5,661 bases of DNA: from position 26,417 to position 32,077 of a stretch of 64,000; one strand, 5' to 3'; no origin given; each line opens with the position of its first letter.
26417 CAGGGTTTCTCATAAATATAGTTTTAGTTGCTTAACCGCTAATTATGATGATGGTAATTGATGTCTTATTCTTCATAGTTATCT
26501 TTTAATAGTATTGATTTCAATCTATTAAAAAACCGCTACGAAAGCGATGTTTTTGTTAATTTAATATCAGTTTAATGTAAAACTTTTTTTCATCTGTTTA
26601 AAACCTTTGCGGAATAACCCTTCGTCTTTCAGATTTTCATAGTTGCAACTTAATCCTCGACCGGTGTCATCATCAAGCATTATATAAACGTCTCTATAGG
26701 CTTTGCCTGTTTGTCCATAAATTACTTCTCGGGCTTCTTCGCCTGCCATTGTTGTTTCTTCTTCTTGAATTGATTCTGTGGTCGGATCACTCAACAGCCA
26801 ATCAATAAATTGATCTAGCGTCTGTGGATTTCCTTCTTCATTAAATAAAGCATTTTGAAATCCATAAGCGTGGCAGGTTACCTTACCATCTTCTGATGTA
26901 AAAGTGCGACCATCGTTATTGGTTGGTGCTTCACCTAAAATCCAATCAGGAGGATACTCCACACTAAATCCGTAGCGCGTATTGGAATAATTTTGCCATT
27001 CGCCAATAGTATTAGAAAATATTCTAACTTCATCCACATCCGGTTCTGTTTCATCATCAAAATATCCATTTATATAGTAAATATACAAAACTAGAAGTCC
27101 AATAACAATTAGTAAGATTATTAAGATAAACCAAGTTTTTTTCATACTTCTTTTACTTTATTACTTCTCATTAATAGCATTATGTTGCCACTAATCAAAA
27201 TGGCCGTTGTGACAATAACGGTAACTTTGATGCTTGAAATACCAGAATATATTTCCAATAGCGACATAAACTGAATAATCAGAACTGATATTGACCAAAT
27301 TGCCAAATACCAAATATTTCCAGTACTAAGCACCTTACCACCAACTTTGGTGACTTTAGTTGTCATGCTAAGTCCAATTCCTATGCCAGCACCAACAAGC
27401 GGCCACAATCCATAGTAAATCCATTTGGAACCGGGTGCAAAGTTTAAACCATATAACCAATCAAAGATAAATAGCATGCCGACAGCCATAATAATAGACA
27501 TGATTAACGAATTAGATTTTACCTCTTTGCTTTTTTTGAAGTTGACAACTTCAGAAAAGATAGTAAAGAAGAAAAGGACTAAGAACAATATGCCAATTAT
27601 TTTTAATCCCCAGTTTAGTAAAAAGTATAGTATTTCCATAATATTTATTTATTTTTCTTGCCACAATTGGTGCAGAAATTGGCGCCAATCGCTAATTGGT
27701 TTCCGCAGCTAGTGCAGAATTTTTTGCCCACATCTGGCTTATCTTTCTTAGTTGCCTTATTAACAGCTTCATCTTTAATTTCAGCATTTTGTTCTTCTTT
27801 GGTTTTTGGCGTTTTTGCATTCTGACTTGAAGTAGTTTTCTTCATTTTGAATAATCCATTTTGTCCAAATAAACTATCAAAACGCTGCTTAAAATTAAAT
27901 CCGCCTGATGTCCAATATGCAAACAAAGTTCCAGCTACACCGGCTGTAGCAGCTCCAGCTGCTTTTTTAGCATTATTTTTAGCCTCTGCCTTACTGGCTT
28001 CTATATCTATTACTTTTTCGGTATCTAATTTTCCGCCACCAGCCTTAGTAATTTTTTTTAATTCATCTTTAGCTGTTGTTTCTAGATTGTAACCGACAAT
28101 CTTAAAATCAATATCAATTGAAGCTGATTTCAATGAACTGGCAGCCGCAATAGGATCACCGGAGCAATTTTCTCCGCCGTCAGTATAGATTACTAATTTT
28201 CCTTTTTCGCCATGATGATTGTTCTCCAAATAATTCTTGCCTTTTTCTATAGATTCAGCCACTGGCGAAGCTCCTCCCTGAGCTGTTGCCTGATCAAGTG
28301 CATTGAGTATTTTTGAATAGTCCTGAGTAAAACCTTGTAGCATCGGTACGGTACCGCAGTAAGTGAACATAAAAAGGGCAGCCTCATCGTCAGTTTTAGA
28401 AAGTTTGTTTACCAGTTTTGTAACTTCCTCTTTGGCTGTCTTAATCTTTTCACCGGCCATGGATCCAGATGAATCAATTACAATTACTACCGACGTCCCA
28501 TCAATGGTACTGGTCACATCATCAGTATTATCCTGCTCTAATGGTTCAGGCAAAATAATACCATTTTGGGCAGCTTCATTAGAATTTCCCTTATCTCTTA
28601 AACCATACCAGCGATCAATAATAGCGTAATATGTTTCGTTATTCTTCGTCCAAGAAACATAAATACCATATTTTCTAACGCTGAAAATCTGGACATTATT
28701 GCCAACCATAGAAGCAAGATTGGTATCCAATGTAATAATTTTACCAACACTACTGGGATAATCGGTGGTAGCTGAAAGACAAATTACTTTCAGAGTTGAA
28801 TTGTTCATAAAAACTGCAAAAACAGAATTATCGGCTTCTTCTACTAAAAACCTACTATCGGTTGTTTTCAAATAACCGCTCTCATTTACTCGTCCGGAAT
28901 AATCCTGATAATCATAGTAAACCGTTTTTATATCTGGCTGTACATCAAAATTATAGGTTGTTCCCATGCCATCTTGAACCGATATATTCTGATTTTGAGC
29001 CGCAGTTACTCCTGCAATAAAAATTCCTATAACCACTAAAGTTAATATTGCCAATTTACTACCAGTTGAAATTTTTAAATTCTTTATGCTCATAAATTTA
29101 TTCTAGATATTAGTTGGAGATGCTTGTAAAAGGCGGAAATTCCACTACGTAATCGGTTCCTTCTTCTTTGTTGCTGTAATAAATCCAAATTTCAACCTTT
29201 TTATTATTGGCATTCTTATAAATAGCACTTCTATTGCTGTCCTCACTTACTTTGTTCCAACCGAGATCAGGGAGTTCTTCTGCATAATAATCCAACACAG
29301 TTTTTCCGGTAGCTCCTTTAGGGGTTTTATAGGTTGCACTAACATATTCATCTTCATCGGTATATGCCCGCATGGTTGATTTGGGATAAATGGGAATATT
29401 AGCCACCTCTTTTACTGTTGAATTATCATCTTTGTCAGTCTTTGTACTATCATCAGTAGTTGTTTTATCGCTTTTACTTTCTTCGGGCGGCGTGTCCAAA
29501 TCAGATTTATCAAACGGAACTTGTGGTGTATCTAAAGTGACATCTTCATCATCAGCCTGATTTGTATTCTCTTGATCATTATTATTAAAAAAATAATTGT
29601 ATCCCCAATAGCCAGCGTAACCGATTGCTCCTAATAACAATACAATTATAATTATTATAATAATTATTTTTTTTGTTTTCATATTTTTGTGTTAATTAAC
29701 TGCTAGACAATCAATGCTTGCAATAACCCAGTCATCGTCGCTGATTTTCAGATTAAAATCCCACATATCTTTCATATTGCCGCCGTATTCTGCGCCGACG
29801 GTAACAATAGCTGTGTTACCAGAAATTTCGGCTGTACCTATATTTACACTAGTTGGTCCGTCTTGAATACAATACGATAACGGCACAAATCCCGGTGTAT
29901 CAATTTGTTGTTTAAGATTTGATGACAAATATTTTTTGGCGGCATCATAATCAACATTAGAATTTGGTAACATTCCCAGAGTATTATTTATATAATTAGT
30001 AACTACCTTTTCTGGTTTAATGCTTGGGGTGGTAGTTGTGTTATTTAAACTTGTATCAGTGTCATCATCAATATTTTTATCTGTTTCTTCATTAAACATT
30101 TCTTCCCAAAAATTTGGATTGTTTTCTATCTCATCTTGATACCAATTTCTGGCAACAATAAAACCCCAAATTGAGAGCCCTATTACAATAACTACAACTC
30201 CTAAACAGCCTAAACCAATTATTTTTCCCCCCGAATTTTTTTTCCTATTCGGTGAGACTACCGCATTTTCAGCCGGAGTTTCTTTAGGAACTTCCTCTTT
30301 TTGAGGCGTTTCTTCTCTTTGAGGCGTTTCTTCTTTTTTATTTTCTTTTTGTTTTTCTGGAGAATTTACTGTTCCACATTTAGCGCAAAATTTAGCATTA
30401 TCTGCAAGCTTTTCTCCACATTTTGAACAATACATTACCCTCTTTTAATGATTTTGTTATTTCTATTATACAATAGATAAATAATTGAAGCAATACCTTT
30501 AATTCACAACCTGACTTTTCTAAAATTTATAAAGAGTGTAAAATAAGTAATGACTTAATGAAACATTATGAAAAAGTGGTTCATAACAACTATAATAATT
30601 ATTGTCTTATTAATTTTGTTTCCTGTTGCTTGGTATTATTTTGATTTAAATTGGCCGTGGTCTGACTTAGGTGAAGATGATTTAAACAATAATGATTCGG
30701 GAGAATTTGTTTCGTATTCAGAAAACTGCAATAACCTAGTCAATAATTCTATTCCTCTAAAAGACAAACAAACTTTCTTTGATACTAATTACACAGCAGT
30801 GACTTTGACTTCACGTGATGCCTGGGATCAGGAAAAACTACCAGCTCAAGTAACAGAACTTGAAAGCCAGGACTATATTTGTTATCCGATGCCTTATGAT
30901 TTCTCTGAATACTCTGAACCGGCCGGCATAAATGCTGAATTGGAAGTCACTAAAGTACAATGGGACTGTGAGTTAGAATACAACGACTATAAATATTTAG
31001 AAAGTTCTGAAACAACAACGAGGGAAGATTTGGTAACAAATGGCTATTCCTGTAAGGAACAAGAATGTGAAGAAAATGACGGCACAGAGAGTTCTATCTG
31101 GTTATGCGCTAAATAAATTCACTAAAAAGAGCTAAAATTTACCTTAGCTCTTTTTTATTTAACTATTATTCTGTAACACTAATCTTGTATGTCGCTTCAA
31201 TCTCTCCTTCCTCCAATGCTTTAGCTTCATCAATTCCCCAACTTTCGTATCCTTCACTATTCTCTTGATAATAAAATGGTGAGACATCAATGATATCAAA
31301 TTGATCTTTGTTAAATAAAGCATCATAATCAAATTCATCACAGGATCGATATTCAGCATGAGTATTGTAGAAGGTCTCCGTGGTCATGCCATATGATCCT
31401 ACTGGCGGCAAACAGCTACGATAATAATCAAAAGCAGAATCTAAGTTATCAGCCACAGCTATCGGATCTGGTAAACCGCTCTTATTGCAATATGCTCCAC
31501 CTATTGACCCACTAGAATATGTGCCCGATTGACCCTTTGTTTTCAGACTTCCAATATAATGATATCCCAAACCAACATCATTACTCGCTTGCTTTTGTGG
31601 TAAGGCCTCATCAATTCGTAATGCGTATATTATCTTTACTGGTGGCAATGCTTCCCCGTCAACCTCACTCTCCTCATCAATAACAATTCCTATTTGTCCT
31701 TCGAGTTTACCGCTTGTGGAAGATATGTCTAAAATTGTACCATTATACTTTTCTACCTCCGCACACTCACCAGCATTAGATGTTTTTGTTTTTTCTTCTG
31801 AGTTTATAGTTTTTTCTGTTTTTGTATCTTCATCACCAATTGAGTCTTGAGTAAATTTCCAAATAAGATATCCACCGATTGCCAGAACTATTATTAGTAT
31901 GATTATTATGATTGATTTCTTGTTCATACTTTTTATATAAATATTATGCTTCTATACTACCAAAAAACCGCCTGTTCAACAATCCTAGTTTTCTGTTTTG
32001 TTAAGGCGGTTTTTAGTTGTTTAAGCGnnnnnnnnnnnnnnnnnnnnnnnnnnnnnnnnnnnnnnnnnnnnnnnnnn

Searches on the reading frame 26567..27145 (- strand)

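Call 20: search_protein_families(library=pfam, proteins=[window:26567-27145:-], max_evalue=0.001)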
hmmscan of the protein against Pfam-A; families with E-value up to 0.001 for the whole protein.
window:26567-27145:- (192 aa): 1 family
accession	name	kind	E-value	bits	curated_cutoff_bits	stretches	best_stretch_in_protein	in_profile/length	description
PF18933.6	PsbP_2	-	3.1e-07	31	27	1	9-167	2-163/184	PsbP-like protein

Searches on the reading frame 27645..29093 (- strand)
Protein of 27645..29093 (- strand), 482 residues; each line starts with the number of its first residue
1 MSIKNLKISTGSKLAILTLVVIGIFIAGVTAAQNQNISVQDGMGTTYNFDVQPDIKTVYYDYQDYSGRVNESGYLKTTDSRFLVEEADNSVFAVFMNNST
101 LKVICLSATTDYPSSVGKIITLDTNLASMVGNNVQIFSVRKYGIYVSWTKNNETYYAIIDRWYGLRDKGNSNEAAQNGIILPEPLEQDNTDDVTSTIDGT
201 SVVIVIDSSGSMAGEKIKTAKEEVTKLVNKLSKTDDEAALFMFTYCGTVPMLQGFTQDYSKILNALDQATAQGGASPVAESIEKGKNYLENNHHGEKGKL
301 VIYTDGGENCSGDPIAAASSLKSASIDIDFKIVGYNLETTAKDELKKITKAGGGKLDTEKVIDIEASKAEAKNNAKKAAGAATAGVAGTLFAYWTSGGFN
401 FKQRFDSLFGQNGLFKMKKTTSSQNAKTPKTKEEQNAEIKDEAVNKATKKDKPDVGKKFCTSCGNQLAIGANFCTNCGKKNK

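Call 20: search_protein_families(library=pfam, proteins=[window:27645-29093:-], max_evalue=0.001)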
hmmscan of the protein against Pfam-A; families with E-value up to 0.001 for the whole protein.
window:27645-29093:- (482 aa): 6 families
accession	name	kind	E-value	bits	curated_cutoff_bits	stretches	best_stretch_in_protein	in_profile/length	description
PF00092.34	VWA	-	4e-16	60.2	23.8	1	202-352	2-154/174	von Willebrand factor type A domain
PF13519.12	VWA_2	-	9.2e-14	52.4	27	1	202-306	1-106/107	von Willebrand factor type A domain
PF13240.11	Zn_Ribbon_1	-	8.5e-06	25.8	25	1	459-480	1-22/23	zinc-ribbon domain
PF13248.11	Zn_ribbon_3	-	0.00024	20.9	27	1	460-480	5-25/26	zinc-ribbon domain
PF25106.1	VWA_4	-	0.00035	20.6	27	1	201-275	1-75/169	von Willebrand factor A domain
PF12773.13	DZR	-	0.00093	19.7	27.3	0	457-478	12-45/45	Double zinc ribbon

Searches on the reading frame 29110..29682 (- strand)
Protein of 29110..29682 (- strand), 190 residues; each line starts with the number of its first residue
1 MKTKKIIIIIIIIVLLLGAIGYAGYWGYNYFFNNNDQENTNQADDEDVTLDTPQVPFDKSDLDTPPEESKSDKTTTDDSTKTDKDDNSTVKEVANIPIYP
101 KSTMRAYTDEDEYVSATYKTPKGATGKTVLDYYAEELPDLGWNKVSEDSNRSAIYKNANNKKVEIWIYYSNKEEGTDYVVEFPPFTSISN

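Call 21: search_protein_families(library=pfam, proteins=[window:29110-29682:-], max_evalue=0.001)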
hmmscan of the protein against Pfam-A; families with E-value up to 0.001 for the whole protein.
window:29110-29682:- (190 aa): 1 family
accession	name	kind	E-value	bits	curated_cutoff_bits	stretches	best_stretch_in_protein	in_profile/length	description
PF12685.13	SpoIIIAH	-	0.00022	21.6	30.6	1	11-98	4-68/191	SpoIIIAH-like protein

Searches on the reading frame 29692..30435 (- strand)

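Call 21: search_protein_families(library=pfam, proteins=[window:29692-30435:-], max_evalue=0.001)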
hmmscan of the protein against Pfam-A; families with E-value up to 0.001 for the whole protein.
window:29692-30435:- (247 aa): 3 families
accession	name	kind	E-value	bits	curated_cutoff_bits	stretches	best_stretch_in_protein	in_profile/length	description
PF13240.11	Zn_Ribbon_1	-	1.1e-08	35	25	1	2-22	1-21/23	zinc-ribbon domain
PF13248.11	Zn_ribbon_3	-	3.3e-06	26.8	27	1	2-23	4-25/26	zinc-ribbon domain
PF12773.13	DZR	-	0.0005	20.6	27.3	1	3-22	1-20/45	Double zinc ribbon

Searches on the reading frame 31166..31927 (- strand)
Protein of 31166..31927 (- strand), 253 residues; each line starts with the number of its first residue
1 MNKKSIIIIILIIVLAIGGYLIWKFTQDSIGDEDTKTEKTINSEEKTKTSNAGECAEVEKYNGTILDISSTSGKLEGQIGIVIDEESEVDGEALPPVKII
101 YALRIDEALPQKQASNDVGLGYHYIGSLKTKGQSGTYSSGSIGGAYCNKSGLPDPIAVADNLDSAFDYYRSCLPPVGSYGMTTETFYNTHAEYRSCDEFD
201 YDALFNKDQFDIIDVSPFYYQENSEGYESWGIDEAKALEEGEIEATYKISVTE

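Call 21: search_protein_families(library=pfam, proteins=[window:31166-31927:-], max_evalue=0.001)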
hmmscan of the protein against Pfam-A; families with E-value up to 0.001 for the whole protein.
window:31166-31927:- (253 aa): 1 family
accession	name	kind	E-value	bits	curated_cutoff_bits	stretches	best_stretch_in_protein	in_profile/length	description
PF12685.13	SpoIIIAH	-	9.6e-05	22.8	30.6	1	3-60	1-49/191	SpoIIIAH-like protein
